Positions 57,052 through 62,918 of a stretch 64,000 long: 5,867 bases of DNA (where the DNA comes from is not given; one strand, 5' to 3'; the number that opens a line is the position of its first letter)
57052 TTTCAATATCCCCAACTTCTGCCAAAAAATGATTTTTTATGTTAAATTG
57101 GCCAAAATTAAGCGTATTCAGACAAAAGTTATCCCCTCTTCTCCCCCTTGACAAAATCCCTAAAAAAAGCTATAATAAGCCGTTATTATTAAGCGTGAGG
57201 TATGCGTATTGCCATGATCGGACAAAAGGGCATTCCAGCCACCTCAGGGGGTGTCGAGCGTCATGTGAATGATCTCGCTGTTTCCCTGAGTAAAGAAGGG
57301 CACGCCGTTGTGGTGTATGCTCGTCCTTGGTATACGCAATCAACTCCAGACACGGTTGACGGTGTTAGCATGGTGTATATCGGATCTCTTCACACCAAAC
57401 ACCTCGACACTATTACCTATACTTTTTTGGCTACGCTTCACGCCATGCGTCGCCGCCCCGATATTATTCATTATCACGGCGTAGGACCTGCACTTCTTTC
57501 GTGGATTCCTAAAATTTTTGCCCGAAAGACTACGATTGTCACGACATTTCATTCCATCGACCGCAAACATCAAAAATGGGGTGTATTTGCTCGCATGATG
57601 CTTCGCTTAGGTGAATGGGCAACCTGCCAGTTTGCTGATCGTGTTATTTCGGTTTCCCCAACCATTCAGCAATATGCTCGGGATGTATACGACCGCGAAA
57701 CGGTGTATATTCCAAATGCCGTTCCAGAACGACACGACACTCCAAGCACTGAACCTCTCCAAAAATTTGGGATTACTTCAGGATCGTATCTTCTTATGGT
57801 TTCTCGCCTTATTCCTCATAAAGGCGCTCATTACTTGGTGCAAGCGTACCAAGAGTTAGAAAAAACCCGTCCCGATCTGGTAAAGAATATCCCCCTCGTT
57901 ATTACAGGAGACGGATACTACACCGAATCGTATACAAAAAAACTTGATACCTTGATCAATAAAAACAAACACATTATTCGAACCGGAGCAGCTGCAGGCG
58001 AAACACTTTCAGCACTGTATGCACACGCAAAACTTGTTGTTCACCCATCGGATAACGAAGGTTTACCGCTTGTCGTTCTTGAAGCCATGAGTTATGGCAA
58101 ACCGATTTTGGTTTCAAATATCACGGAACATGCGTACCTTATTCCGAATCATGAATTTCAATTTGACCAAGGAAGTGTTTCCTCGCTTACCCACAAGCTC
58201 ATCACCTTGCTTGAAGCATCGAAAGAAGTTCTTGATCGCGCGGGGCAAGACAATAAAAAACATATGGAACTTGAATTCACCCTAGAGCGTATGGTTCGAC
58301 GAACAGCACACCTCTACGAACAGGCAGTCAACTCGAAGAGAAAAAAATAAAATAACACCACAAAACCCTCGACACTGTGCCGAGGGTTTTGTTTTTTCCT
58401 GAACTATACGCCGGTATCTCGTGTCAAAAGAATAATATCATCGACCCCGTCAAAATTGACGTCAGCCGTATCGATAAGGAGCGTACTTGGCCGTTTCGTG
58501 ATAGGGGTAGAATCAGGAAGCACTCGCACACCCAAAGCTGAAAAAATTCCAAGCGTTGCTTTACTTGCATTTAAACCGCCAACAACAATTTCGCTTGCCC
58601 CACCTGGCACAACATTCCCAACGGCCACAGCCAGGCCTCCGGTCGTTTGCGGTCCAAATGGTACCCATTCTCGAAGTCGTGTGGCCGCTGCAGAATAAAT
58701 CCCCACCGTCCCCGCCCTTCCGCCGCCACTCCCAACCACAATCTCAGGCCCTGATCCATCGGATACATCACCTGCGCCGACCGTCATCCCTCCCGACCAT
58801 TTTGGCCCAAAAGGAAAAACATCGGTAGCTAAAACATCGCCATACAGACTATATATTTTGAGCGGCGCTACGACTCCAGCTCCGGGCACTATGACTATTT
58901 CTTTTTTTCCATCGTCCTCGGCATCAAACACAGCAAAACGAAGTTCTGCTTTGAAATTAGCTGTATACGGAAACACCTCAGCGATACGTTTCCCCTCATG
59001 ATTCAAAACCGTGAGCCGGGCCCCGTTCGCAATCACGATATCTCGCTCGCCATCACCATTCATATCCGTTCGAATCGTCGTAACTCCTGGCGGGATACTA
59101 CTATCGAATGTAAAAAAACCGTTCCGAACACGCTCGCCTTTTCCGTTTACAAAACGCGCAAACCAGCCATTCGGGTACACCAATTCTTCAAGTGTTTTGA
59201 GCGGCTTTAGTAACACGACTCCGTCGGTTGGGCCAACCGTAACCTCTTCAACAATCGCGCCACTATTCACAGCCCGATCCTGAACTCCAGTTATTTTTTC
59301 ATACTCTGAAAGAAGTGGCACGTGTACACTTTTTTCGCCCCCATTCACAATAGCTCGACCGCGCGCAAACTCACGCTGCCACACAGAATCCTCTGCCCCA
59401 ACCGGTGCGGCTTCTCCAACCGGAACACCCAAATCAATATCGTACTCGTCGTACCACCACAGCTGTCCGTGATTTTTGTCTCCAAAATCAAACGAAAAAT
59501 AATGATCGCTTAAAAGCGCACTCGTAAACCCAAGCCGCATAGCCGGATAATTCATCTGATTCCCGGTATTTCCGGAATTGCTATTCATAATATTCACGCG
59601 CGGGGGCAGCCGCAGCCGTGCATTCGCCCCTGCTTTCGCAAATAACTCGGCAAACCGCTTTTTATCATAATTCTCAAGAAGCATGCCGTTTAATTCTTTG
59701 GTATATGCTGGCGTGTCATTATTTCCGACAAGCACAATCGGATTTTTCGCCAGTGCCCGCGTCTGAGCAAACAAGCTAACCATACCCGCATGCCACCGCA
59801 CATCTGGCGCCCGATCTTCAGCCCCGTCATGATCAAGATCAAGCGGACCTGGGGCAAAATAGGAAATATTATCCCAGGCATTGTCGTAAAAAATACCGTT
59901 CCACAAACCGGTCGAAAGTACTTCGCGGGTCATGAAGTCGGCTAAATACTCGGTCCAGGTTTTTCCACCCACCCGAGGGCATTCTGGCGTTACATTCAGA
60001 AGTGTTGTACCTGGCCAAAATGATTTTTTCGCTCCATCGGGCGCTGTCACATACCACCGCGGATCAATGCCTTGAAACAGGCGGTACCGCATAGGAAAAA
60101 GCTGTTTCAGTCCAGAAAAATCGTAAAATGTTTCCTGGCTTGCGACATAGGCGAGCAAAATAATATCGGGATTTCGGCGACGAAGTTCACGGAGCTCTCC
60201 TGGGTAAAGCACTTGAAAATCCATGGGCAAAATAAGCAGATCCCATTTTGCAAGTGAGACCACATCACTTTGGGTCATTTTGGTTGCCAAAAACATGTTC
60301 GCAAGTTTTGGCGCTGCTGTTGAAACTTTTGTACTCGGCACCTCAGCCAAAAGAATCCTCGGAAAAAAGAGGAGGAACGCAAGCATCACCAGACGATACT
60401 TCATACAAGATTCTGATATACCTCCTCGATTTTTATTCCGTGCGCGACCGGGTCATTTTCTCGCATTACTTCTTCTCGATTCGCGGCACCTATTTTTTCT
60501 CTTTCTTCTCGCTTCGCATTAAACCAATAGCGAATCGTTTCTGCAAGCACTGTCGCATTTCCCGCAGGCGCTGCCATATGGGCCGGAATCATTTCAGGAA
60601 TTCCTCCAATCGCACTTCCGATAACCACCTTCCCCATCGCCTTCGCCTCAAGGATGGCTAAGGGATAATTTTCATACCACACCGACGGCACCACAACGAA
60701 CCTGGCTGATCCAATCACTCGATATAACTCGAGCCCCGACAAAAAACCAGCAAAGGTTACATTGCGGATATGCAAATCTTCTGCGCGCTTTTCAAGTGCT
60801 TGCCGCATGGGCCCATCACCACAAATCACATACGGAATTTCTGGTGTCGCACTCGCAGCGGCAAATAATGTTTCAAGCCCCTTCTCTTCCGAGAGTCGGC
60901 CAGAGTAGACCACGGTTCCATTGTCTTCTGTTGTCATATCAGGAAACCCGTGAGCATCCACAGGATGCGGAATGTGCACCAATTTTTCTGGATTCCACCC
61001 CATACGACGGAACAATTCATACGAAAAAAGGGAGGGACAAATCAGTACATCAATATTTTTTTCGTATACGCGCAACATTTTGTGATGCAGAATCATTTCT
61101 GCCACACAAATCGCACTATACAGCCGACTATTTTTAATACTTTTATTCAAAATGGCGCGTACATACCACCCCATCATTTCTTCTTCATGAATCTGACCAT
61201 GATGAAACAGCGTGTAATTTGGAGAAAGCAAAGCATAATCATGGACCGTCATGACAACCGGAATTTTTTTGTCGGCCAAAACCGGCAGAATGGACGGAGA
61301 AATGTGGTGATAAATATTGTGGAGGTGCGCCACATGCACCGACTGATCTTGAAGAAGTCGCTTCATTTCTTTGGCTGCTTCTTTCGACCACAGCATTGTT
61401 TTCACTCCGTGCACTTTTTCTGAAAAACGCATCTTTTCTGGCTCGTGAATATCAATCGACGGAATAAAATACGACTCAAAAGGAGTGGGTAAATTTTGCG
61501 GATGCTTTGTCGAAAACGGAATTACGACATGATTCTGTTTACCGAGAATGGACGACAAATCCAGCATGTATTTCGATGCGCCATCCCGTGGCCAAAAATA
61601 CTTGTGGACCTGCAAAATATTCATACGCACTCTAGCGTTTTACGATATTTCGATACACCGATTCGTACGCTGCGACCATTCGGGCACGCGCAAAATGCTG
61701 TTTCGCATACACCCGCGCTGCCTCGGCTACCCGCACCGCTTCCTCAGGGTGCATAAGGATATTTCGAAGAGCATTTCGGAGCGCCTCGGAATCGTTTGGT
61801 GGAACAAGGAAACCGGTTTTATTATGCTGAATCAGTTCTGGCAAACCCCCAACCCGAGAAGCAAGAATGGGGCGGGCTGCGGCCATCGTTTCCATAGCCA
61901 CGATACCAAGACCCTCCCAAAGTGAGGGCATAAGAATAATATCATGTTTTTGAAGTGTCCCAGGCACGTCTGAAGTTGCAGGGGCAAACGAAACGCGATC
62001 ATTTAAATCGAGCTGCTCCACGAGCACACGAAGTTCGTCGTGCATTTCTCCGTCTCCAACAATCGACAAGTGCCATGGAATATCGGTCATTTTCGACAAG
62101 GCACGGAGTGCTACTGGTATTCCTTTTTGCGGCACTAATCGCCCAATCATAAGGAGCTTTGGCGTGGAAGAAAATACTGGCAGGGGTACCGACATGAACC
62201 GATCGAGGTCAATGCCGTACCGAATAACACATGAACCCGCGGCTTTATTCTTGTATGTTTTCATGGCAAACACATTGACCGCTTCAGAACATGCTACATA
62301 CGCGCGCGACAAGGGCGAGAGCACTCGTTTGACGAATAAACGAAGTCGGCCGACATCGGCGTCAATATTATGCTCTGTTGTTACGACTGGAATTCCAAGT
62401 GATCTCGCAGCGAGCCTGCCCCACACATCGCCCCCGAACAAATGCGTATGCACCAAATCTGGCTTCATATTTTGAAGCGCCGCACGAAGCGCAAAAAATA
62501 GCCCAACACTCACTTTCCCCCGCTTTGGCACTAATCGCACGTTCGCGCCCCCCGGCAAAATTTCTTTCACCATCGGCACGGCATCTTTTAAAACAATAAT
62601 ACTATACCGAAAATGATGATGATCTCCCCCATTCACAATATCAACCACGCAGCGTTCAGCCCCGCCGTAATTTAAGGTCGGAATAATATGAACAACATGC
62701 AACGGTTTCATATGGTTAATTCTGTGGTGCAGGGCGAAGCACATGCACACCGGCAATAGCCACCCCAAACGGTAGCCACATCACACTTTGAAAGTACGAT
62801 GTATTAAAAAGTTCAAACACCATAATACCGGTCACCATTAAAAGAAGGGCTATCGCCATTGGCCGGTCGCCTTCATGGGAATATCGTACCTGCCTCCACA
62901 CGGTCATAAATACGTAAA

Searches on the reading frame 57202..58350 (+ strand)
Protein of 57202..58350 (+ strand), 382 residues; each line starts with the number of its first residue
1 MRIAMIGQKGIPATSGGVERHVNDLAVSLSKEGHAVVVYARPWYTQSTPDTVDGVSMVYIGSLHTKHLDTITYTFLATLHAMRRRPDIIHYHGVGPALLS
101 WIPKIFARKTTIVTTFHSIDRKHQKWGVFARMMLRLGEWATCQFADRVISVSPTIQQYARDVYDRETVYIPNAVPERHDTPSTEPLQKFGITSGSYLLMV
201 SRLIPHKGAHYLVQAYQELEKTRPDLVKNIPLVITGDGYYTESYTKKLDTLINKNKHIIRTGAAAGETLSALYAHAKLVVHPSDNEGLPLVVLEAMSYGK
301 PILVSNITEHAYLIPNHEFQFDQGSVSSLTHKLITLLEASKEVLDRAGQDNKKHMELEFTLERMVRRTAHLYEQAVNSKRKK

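Call 66: search_protein_families(library=pfam, proteins=[window:57202-58350:+], max_evalue=0.001)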
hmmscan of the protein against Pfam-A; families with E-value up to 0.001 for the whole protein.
window:57202-58350:+ (382 aa): 7 families
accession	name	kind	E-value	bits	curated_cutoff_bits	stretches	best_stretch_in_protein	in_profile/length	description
PF00534.26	Glycos_transf_1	-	1.9e-27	96.3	26.4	1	194-353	15-171/172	Glycosyl transferases group 1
PF13439.12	Glyco_transf_4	-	9.4e-25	88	28.5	1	16-175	2-167/170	Glycosyltransferase Family 4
PF13692.12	Glyco_trans_1_4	-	1.4e-22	81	27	1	196-338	3-141/142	Glycosyl transferases group 1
PF13579.12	Glyco_trans_4_4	-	4e-16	60.2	29.7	1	16-172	1-157/158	Glycosyl transferase 4-like domain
PF20706.3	GT4-conflict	-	2e-13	50.6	26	1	16-319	12-324/385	Family 4 Glycosyltransferase in conflict systems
PF09314.17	DUF1972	-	7.6e-06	26.1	25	0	118-169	128-180/186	Domain of unknown function (DUF1972)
PF08323.17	Glyco_transf_5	-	0.00011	22.5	22.7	0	73-156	113-221/239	Starch synthase catalytic domain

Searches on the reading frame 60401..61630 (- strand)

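Call 66: search_protein_families(library=pfam, proteins=[window:60401-61630:-], max_evalue=0.001)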
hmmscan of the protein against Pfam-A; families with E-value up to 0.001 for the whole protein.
window:60401-61630:- (409 aa): 5 families
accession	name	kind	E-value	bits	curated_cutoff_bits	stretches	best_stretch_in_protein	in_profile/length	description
PF00534.26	Glycos_transf_1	-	2e-27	96.2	26.4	1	235-386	13-171/172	Glycosyl transferases group 1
PF13692.12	Glyco_trans_1_4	-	4.6e-22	79.3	27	1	239-367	3-137/142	Glycosyl transferases group 1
PF13439.12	Glyco_transf_4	-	7.1e-11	42.9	28.5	1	16-226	2-168/170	Glycosyltransferase Family 4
PF13524.12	Glyco_trans_1_2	-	3.1e-06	27.6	25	1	254-393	4-134/144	Glycosyl transferase-like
PF13579.12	Glyco_trans_4_4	-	9.8e-06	26.4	29.7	1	85-221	59-156/158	Glycosyl transferase 4-like domain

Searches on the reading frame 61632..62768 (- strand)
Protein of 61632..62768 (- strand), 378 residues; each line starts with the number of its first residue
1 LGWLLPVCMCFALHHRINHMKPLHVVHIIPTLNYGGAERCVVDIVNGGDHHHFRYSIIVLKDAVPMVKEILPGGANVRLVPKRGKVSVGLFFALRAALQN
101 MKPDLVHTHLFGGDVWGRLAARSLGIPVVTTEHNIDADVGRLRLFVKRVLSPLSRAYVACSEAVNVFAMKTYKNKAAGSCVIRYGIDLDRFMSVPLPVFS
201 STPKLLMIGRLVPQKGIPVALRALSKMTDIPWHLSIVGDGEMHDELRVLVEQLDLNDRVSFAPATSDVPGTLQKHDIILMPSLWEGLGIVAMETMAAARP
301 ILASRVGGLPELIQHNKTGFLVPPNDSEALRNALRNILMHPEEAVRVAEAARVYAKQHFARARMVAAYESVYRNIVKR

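Call 66: search_protein_families(library=pfam, proteins=[window:61632-62768:-], max_evalue=0.001)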
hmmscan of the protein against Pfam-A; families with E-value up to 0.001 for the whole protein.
window:61632-62768:- (378 aa): 7 families
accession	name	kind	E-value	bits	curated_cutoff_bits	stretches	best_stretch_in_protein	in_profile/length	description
PF00534.26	Glycos_transf_1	-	1.5e-38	132.4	26.4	1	200-352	13-170/172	Glycosyl transferases group 1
PF13692.12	Glyco_trans_1_4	-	4.9e-35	121.3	27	1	203-338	2-140/142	Glycosyl transferases group 1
PF13439.12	Glyco_transf_4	-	4.7e-20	72.7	28.5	1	34-190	1-170/170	Glycosyltransferase Family 4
PF20706.3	GT4-conflict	-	1.5e-15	57.5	26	1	199-364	194-381/385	Family 4 Glycosyltransferase in conflict systems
PF13579.12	Glyco_trans_4_4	-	6.1e-11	43.3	29.7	1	35-163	1-130/158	Glycosyl transferase 4-like domain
PF13524.12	Glyco_trans_1_2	-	3.7e-06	27.4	25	1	230-365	15-140/144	Glycosyl transferase-like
PF13477.12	Glyco_trans_4_2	-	0.00034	21.2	23.4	1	85-133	57-107/139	Glycosyl transferase 4-like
